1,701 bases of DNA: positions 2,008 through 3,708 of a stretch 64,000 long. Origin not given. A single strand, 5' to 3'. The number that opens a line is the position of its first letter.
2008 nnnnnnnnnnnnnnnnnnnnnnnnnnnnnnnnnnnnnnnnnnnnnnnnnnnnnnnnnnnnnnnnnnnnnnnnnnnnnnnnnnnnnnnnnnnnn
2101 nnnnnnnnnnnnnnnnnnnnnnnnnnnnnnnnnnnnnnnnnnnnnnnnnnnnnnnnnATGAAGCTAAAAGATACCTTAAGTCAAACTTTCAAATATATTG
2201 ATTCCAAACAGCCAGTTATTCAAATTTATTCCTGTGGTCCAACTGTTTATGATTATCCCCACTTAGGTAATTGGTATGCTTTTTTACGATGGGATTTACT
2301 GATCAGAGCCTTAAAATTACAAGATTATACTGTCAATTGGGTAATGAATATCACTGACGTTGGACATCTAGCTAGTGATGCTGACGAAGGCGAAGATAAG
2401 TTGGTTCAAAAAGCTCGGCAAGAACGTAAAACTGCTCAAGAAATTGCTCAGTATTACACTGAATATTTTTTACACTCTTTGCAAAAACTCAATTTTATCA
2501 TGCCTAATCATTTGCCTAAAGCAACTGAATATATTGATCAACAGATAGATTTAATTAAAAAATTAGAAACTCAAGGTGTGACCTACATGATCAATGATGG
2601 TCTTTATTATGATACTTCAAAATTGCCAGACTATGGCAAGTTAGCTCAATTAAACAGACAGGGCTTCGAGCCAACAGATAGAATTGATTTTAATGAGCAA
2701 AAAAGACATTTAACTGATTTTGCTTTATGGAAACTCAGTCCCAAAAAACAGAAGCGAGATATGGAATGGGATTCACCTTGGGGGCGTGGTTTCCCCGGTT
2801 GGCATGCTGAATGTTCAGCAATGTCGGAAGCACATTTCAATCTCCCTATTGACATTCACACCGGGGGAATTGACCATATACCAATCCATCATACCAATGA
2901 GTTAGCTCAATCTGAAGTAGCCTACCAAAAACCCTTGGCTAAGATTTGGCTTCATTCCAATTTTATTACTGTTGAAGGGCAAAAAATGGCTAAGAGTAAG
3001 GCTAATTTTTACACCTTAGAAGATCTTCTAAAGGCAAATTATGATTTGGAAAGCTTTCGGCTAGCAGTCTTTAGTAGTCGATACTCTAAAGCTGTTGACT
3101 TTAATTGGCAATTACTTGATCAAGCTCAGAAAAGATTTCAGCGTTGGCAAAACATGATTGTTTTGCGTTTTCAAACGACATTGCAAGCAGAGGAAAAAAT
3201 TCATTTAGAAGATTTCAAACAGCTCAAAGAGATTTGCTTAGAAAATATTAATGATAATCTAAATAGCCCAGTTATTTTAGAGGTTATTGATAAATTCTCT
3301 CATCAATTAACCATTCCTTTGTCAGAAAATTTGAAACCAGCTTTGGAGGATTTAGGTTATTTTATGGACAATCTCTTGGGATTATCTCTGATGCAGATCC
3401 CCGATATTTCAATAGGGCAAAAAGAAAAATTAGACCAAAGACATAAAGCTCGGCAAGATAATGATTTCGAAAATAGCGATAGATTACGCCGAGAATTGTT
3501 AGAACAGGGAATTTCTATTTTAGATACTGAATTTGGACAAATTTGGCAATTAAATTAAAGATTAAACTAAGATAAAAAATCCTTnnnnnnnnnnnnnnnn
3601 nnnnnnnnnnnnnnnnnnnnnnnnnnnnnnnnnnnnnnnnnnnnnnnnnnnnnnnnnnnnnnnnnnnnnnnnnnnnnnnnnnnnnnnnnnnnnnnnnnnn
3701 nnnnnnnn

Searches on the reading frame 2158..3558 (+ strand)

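Call 15: search_protein_families(library=ncbifam, proteins=[window:2158-3558:+])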
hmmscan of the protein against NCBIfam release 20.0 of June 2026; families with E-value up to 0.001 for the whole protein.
window:2158-3558:+ (466 aa): 9 families
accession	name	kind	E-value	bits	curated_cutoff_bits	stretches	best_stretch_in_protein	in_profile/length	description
TIGR00435.1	cysS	equivalog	1.4e-115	387.1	340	1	1-464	1-464/466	cysteine--tRNA ligase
NF011108.0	PRK14536.1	equivalog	1.8e-113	380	780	1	4-464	6-488/490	cysteine--tRNA ligase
NF011107.0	PRK14534.1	equivalog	3.7e-92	309.8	744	1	2-460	4-475/481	cysteine--tRNA ligase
TIGR03447.1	mycothiol_MshC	equivalog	1.7e-59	201.7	485.1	1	2-410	19-410/411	cysteine--1-D-myo-inosityl 2-amino-2-deoxy-alpha-D-glucopyranoside ligase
NF008957.0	PRK12300.1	subfamily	2.8e-10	38.8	677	1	224-345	573-695/946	leucine--tRNA ligase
NF009687.0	PRK13208.1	equivalog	4e-09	35.2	738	1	254-366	512-622/801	valine--tRNA ligase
TIGR00398.1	metG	equivalog_domain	1.4e-07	30.6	336.35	1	255-334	306-387/530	methionine--tRNA ligase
NF001100.0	PRK00133.1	equivalog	2.5e-06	26.3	587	1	266-320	320-375/676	methionine--tRNA ligase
TIGR00422.1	valS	equivalog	6.1e-06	24.5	612.1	1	230-359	479-606/863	valine--tRNA ligase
